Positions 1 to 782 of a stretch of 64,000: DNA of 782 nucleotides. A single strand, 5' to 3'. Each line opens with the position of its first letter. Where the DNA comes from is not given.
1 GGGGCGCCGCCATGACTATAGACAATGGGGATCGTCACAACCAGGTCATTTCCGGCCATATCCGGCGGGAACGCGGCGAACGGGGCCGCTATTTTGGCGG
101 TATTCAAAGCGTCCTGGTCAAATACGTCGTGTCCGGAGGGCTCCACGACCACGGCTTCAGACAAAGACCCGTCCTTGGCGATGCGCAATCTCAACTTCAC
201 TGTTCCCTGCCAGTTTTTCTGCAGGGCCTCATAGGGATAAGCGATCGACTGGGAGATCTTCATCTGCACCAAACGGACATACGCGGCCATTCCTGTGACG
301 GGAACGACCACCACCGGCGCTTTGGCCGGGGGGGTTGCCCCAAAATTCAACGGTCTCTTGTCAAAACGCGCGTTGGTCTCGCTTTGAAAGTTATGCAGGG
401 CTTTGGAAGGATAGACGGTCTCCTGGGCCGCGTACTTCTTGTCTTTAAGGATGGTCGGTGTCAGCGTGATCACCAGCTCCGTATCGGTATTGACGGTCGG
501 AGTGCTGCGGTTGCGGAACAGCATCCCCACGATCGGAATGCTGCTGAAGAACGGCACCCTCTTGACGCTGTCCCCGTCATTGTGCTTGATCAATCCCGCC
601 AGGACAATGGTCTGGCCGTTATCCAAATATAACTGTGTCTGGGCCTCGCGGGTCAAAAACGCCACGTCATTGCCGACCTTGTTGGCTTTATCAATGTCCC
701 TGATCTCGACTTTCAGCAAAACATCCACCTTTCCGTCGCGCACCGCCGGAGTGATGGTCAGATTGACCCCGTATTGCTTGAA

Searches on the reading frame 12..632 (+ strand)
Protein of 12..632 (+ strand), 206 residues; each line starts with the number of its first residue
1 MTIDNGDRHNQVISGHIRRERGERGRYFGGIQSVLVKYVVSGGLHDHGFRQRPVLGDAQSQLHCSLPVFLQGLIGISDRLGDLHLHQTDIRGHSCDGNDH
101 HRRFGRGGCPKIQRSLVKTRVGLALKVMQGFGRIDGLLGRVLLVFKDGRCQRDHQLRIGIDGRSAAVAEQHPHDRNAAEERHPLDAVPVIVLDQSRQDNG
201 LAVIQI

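Call 16: search_protein_families(library=ncbifam, proteins=[window:12-632:+])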
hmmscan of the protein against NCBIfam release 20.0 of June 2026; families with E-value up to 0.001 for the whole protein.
window:12-632:+ (206 aa): 0 families
